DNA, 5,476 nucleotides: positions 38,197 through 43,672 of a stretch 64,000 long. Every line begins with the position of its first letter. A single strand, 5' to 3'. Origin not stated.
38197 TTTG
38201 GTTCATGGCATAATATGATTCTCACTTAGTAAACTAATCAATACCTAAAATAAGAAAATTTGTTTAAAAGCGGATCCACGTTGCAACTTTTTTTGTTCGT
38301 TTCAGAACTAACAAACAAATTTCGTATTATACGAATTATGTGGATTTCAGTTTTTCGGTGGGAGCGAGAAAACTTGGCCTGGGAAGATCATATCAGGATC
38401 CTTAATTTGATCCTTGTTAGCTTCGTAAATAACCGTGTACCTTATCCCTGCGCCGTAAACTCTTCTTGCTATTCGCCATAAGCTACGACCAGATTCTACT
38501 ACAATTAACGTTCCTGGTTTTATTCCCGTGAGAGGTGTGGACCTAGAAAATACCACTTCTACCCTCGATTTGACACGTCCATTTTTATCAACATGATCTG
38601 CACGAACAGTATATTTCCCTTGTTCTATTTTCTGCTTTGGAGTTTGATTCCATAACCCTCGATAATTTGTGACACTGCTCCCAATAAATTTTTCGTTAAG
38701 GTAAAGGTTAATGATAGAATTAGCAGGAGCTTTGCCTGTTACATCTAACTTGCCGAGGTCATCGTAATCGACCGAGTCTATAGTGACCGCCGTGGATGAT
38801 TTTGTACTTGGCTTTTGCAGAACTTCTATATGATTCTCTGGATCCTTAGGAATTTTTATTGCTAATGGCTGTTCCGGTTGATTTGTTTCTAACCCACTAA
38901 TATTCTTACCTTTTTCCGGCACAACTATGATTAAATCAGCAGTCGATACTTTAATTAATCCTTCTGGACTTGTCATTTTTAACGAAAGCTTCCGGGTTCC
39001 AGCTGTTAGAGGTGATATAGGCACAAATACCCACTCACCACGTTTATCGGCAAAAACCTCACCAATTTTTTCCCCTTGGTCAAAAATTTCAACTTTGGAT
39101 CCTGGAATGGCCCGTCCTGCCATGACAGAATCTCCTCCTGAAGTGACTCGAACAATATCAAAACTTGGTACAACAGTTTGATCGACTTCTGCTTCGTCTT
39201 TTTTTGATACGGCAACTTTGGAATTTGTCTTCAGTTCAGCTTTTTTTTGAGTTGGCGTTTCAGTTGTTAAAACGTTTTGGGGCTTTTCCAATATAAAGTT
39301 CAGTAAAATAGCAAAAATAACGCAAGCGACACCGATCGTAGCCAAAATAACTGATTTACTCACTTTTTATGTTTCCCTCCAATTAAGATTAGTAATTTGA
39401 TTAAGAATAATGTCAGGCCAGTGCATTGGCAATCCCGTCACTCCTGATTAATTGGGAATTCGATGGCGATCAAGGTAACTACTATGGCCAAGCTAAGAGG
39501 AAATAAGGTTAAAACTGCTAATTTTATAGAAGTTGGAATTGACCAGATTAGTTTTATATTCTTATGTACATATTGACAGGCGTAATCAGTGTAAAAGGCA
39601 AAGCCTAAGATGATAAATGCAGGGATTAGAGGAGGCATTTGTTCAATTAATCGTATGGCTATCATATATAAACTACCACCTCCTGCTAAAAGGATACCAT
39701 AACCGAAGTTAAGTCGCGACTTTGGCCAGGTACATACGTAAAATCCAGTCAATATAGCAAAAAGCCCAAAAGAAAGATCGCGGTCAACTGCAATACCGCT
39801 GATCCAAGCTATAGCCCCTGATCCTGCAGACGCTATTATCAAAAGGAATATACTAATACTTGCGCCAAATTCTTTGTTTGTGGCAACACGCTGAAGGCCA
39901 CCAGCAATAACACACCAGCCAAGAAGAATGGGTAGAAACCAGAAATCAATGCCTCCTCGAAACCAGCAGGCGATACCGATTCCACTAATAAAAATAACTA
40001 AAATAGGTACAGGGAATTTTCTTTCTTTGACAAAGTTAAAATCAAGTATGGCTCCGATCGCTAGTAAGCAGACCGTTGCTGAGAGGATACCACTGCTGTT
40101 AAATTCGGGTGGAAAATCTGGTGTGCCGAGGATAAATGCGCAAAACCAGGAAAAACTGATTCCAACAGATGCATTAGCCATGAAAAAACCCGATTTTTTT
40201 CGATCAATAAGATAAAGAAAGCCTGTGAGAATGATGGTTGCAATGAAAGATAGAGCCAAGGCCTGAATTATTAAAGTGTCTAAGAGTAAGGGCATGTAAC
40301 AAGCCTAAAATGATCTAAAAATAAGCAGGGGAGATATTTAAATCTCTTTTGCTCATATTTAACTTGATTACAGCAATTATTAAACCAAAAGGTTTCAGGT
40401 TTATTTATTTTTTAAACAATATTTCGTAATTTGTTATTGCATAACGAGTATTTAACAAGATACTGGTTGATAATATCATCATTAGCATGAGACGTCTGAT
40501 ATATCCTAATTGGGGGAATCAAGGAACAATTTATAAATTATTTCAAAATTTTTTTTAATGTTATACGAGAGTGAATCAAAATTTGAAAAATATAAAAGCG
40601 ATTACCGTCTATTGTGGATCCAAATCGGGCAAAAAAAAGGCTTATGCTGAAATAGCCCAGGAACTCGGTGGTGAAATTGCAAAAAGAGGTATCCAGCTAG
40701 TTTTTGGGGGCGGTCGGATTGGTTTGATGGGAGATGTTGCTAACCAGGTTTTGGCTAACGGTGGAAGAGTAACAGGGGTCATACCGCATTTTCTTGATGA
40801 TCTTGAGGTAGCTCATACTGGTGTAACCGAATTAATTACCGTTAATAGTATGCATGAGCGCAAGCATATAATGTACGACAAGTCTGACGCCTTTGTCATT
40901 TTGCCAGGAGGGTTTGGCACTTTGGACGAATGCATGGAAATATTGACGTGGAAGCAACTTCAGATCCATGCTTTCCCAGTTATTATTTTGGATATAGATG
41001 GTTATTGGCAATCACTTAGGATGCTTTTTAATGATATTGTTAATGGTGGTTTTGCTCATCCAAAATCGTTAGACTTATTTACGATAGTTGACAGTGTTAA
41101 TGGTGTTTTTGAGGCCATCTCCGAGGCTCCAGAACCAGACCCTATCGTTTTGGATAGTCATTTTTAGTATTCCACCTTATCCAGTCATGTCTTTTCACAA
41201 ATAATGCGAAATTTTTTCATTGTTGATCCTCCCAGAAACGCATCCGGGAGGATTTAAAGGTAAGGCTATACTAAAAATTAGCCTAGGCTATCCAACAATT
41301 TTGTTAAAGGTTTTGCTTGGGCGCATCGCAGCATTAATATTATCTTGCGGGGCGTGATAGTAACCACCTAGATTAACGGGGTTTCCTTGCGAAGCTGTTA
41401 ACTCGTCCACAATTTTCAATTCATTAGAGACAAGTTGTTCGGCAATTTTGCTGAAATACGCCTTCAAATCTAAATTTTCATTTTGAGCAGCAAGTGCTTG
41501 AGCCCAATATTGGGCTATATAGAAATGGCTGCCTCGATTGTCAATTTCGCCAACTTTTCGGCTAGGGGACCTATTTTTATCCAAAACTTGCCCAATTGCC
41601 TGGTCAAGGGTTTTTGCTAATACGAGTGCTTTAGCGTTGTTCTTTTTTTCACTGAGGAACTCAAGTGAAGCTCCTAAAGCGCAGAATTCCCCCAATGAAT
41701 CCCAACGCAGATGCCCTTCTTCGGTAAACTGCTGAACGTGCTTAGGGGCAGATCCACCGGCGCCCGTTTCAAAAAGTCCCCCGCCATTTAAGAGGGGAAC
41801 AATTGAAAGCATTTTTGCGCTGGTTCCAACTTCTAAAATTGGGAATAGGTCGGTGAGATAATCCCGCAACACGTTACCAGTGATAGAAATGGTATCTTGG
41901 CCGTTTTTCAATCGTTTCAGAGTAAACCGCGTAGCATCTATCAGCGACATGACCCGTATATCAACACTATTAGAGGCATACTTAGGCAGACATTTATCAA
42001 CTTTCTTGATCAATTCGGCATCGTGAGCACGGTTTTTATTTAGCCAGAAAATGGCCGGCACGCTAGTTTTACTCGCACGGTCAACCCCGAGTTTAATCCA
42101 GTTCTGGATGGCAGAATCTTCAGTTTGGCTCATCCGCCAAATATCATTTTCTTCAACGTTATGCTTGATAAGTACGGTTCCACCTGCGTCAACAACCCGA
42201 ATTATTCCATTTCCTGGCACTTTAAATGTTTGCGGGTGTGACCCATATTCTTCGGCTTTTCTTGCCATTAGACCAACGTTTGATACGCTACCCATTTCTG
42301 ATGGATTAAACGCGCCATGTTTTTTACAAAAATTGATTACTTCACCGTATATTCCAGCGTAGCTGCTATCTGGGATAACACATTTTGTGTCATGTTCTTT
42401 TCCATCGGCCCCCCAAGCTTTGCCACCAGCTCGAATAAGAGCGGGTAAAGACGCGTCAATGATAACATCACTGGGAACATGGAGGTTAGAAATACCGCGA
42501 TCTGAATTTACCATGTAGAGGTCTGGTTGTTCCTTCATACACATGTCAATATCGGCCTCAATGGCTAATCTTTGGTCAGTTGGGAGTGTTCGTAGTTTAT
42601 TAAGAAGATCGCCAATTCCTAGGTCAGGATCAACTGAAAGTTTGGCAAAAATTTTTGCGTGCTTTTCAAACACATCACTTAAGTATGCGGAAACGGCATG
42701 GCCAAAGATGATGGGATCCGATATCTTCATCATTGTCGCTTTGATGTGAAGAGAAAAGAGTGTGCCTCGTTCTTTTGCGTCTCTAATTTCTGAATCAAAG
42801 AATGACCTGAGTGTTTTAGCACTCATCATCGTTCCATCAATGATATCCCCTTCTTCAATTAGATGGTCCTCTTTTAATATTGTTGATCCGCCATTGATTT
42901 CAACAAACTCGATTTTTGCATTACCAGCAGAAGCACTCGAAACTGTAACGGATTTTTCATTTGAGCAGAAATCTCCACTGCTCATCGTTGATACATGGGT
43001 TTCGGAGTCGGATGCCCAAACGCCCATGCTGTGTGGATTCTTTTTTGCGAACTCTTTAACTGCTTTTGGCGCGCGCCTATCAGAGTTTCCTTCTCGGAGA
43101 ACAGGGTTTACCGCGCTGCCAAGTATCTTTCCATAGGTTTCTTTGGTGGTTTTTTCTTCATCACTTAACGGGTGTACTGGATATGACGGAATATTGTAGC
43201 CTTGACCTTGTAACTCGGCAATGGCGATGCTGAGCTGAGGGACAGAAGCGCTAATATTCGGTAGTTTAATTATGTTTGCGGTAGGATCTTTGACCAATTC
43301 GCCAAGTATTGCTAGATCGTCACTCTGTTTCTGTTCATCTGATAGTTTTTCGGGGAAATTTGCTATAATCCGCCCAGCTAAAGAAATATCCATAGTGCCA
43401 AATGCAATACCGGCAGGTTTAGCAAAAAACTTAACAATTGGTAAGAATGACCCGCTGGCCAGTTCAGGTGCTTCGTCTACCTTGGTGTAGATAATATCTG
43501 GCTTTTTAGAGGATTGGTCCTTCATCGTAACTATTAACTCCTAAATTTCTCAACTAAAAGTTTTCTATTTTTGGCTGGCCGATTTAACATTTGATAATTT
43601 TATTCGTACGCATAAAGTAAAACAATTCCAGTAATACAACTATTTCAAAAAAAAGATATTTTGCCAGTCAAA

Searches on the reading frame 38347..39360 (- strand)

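Call 14: search_protein_families(library=pfam, proteins=[window:38347-39360:-], max_evalue=0.001)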
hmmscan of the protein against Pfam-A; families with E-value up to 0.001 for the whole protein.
window:38347-39360:- (337 aa): 3 families
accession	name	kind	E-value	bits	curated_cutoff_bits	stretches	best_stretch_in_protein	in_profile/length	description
PF19077.6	Big_13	-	2.3e-09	38.1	27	0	208-267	32-94/102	Bacterial Ig-like domain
PF01476.26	LysM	-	5.5e-08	33.1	20.9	1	287-334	2-43/43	LysM domain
PF17936.7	Big_6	-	4.5e-07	30.4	27.6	0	74-122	11-60/83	Bacterial Ig domain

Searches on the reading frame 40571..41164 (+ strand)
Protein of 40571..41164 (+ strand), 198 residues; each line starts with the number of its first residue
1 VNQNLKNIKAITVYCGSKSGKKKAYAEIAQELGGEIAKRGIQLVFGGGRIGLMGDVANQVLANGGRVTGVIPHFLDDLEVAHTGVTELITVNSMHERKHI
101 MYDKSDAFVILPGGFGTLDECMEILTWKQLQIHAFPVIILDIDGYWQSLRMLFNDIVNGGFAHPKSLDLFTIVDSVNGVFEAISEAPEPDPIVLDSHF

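Call 14: search_protein_families(library=pfam, proteins=[window:40571-41164:+], max_evalue=0.001)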
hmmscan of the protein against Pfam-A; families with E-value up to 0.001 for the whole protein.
window:40571-41164:+ (198 aa): 2 families
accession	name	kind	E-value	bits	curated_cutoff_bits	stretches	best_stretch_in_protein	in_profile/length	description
PF03641.19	Lysine_decarbox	-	2.6e-41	141.3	27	1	53-182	1-130/131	Possible lysine decarboxylase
PF18306.6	LDcluster4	-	6.4e-16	58.8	26.3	1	16-122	8-111/151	SLOG cluster4 family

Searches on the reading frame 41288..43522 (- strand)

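Call 14: search_protein_families(library=pfam, proteins=[window:41288-43522:-], max_evalue=0.001)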
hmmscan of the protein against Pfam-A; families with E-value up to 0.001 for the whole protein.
window:41288-43522:- (744 aa): 1 family
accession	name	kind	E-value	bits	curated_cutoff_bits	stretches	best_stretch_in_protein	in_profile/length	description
PF03971.19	IDH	-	0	1204.5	25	1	10-743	2-733/734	Monomeric isocitrate dehydrogenase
